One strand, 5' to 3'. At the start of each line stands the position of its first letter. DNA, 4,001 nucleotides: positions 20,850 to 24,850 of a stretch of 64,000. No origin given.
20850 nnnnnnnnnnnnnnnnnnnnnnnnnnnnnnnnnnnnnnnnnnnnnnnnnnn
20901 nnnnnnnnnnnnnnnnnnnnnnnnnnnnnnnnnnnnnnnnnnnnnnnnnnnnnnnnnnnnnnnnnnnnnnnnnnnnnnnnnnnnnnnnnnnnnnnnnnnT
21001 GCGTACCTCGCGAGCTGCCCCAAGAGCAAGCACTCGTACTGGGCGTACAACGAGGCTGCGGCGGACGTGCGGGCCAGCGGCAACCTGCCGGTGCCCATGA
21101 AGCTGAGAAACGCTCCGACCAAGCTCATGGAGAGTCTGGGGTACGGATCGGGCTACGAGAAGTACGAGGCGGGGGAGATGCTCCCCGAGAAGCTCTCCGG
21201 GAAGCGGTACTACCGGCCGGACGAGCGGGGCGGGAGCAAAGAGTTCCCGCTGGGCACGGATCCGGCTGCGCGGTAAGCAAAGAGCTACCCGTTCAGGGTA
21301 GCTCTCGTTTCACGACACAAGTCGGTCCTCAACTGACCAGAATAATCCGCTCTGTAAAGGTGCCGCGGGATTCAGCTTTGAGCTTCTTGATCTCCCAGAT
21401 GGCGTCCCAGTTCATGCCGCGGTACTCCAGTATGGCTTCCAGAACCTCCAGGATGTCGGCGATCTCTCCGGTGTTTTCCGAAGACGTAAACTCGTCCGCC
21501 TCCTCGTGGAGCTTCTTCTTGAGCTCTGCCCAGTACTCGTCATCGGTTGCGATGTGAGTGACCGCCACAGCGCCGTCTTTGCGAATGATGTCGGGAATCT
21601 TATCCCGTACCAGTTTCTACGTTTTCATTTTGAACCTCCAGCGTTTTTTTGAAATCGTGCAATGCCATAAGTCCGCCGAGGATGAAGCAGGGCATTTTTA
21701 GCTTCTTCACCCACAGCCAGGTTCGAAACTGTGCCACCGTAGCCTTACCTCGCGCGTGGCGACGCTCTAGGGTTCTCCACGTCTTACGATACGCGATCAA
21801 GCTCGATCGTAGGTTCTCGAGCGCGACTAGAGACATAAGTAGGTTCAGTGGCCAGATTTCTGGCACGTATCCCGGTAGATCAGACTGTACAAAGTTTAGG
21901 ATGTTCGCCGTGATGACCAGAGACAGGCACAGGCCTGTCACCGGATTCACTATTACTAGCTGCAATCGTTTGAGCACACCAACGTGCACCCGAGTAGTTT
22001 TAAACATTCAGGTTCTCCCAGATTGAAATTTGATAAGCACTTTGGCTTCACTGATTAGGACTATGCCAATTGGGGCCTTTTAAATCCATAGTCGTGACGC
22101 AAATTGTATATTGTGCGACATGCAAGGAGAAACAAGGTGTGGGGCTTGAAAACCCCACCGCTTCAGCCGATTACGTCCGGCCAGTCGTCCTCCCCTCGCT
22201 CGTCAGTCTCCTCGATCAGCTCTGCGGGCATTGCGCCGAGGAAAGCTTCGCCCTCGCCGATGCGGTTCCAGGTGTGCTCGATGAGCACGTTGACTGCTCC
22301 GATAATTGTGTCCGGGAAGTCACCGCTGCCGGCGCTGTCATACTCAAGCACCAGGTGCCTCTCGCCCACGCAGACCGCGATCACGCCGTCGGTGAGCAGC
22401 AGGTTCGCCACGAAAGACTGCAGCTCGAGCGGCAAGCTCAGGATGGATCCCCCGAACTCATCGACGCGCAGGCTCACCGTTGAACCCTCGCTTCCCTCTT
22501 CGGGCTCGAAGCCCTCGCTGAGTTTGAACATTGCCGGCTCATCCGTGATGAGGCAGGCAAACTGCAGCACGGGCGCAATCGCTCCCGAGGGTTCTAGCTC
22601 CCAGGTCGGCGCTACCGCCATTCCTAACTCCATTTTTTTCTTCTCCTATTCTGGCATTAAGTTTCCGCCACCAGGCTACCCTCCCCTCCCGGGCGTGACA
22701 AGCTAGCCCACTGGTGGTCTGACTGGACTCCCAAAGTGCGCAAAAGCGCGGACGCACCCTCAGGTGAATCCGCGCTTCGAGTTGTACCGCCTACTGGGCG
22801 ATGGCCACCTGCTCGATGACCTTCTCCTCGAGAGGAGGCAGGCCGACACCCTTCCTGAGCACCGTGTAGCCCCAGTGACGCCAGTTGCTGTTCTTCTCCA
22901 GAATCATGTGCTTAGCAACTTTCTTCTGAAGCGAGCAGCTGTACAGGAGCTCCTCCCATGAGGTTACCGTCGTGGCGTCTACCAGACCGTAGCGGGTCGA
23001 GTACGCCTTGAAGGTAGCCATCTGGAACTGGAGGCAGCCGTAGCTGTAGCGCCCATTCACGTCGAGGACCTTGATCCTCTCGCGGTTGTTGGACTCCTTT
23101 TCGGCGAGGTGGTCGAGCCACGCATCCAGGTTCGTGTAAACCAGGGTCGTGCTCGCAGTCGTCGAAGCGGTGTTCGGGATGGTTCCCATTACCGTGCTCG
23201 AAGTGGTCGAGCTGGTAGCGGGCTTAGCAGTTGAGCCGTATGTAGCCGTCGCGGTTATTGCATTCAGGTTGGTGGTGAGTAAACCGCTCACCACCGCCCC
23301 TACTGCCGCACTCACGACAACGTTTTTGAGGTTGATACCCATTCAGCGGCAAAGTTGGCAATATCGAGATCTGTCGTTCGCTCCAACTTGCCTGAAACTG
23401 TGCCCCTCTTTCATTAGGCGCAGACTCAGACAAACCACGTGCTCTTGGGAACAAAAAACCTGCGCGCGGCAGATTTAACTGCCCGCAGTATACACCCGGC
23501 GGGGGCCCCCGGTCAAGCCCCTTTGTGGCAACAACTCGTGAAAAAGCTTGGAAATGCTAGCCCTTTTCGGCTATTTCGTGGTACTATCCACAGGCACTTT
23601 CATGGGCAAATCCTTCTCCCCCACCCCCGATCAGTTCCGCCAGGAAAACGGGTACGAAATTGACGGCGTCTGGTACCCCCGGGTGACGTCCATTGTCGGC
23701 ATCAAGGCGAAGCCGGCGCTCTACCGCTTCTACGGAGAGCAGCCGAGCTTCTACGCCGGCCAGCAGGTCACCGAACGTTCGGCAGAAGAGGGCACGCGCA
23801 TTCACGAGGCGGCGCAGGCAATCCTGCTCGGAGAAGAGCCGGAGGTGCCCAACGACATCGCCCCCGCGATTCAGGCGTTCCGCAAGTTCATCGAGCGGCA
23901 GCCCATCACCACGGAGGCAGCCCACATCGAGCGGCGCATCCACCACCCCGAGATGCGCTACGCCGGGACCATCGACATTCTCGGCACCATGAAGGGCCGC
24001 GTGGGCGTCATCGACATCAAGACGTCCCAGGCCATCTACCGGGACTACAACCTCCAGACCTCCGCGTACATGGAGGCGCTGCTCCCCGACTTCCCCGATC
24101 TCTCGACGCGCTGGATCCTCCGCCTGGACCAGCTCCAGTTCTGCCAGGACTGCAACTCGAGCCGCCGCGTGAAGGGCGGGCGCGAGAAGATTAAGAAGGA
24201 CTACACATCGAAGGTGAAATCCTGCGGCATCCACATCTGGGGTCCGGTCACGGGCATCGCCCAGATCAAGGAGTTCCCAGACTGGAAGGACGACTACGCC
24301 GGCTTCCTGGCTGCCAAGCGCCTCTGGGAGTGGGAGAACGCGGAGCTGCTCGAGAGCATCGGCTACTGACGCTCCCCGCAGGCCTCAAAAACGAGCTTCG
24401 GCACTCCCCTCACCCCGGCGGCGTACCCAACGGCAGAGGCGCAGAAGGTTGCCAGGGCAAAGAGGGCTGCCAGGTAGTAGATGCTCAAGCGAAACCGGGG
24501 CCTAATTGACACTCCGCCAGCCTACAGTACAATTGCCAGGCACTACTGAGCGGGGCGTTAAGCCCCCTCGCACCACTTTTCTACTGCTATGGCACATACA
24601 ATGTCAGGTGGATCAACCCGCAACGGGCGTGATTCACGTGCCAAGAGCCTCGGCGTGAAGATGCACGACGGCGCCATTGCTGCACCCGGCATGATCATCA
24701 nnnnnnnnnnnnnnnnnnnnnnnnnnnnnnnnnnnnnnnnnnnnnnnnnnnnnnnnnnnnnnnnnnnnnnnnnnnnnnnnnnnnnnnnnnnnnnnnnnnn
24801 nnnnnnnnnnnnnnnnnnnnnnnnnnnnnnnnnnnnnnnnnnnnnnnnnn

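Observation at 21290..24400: Low-GC island between rarA and rpmA with MazG-like, acidic, secreted lysozyme-like and PD-(D/E)XK nuclease genes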

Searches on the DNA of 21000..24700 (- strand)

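Call 60: search_rna_families(source=window, start=21000, end=24700, threshold=evalue, max_evalue=1)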
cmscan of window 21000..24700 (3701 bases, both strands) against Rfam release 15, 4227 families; matches with E-value up to 1: 0.
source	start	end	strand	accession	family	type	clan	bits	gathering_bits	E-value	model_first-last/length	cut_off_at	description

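Call 66: build_rna_model(alignment_id=A8)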
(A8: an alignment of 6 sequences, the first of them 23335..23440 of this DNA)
Model R1 built from alignment A8 (6 sequences, 108 columns); structure: RNAalifold consensus.
model positions 106; base pairs 27; branch points 2; effective number of sequences 0.96; information 0.589 bits per position. Calibrated on 0.2 Mb of random sequence (short: E-values are rough).
structure used (alignment columns):
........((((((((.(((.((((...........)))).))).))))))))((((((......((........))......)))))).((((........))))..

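Call 68: search_with_rna_model(model_id=R1, sources=[window, L093, L095, L098, L099, L100, L101, L102, L103, L104, L105, L106, L107, L108, L109, L110, L111, L112, L113, L114, L115, L116, L117, L118, L119, L120, L121, L122, L123, L124, L125, L126, L127, L128, L129, L130, L131, L132, L133, L134, L135, L136, L137, L138, L139, L140, L141, L142, L143, L144, L145, L146, L147, L001, L002, L025, L035, L054], max_evalue=1, show_alignments=4)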
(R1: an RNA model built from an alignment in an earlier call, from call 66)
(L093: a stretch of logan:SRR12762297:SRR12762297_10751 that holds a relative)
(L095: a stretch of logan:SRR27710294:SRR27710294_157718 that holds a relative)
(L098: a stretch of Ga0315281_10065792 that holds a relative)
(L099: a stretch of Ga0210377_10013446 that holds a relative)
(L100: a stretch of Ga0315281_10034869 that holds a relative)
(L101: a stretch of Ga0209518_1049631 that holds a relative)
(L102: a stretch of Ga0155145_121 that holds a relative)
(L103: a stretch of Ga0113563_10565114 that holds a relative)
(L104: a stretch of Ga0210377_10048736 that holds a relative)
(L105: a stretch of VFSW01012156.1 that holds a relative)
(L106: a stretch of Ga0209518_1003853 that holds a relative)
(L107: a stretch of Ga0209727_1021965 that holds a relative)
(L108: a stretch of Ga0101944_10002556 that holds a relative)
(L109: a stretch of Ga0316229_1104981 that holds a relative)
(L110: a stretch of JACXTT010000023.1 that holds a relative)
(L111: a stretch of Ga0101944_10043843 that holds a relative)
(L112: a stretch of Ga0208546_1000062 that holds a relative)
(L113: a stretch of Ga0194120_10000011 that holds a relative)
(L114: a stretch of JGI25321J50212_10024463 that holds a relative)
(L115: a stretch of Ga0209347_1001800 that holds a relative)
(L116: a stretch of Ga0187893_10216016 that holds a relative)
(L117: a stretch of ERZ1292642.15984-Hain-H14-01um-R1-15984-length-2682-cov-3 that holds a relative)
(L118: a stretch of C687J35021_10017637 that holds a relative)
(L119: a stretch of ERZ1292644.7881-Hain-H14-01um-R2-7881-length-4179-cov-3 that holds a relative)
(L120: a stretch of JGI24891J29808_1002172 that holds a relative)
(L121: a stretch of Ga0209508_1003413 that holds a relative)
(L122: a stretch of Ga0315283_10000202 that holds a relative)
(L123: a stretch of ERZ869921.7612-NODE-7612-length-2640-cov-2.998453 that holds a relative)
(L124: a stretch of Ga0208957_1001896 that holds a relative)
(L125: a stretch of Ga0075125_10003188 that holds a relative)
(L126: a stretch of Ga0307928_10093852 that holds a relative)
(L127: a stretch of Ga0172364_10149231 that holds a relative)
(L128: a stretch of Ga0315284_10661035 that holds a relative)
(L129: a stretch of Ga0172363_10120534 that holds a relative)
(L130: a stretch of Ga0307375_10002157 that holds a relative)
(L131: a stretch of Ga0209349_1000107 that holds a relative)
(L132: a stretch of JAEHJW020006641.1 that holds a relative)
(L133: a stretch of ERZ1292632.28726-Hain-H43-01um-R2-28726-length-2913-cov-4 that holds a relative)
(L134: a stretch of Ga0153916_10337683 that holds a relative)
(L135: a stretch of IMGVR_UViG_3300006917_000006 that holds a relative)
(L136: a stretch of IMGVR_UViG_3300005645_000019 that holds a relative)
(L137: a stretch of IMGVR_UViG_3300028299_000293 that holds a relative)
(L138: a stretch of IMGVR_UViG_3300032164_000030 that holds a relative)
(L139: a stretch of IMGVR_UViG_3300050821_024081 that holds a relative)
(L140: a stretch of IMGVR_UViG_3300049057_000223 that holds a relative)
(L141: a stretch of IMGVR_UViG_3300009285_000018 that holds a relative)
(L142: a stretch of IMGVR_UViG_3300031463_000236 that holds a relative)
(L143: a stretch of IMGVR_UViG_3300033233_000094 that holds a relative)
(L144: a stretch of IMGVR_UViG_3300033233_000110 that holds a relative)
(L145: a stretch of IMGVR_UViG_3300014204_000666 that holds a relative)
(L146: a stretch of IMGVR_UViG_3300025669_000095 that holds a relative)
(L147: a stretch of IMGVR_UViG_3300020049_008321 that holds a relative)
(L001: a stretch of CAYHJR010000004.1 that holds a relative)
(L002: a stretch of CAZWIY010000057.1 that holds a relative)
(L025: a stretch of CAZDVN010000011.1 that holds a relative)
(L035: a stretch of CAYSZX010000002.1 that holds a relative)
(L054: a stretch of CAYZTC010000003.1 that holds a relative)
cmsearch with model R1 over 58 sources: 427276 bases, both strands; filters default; matches with E-value up to 1: 1.
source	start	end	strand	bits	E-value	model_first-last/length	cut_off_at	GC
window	23335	23440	-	129.6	1.1e-27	1-106/106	no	0.5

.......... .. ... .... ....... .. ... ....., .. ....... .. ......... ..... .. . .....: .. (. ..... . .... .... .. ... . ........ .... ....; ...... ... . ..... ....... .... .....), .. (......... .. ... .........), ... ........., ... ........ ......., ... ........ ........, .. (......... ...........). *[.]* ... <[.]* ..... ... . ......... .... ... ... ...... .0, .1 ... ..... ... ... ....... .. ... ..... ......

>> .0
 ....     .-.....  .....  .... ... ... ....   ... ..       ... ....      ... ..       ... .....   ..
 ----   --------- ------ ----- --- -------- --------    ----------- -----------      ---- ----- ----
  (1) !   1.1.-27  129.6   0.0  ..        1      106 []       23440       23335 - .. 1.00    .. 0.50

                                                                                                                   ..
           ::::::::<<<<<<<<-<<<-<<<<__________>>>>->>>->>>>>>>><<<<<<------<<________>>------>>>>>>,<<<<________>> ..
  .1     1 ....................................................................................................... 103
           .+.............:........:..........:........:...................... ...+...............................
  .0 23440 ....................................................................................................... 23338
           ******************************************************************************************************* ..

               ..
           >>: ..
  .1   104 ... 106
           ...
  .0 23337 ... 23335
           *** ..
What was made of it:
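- Tried and rejected: Leader model R1: it found no copy upstream of the more distant sec183 homologues, in the viral loci, or elsewhere in the window (call 68).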

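Call 78: search_with_rna_model(model_id=R1, sources=[window, L096, L087, L089, L091, L094, L148, L149, L150], max_evalue=0.01, make_alignment=true)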
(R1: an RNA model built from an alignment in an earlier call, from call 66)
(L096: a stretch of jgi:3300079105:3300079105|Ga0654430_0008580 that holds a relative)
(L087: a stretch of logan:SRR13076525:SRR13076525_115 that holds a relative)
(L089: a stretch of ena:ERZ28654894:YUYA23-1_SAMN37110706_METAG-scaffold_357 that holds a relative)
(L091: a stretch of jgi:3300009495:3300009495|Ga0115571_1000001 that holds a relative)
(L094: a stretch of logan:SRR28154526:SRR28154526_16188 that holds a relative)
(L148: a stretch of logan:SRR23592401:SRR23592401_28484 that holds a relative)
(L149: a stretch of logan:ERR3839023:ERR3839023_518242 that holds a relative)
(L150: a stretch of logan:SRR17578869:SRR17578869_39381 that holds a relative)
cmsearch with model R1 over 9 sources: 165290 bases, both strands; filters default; matches with E-value up to 0.01: 9.
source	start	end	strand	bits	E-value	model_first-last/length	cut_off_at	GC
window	23335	23440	-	129.6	4.1e-28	1-106/106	no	0.5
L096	2457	2562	+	128.7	6.9e-28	1-106/106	no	0.51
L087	9902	10008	+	123.1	1.4e-26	1-106/106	no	0.52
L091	9904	10008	+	121.4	3.4e-26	1-106/106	no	0.51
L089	9904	10008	+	118.3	1.7e-25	1-106/106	no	0.52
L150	3272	3376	+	106.6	9.4e-23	1-106/106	no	0.57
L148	3405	3508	+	105.7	1.5e-22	1-106/106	no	0.52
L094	5854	5957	+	104.5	3e-22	1-106/106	no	0.54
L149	3405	3508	+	92.8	1.6e-19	1-106/106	no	0.54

Alignment A9: 9 matches aligned to the model, 107 columns, each read 5' to 3' on its own strand. Consensus structure (alignment columns), stored with it:
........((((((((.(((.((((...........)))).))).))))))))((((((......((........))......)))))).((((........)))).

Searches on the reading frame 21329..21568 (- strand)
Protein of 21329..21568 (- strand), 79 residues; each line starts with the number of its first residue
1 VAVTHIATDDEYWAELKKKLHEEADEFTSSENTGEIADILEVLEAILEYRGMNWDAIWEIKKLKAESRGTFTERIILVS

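Call 3: search_protein_families(library=pfam, proteins=[window:21329-21568:-], max_evalue=1)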
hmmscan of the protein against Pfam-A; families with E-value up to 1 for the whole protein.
window:21329-21568:- (79 aa): 1 family
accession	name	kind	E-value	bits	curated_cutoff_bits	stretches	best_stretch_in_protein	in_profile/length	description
PF01503.22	PRA-PH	-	0.036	14.9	21.3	1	14-59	26-80/86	Phosphoribosyl-ATP pyrophosphohydrolase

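Call 7: search_protein_families(library=phrogs, proteins=[window:21329-21568:-], max_evalue=1)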
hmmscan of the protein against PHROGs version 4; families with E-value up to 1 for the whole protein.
window:21329-21568:- (79 aa): 2 families
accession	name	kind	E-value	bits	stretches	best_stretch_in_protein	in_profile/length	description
phrog_10660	-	unknown function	0.013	16.7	1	35-65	6-35/52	-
phrog_16555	-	unknown function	0.024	16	1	12-72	38-92/109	-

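Call 8: search_protein_families(library=ncbifam, proteins=[window:21329-21568:-], max_evalue=1)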
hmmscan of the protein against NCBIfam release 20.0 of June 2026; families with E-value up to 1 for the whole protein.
window:21329-21568:- (79 aa): 1 family
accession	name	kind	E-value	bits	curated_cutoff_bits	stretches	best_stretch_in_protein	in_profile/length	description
TIGR03188.1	histidine_hisI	equivalog_domain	0.048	13.9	42.7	1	15-59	31-82/84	phosphoribosyl-ATP diphosphatase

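Call 9: search_protein_families(library=padloc, proteins=[window:21329-21568:-], max_evalue=1)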
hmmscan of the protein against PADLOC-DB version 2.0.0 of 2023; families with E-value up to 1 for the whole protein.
window:21329-21568:- (79 aa): 0 families
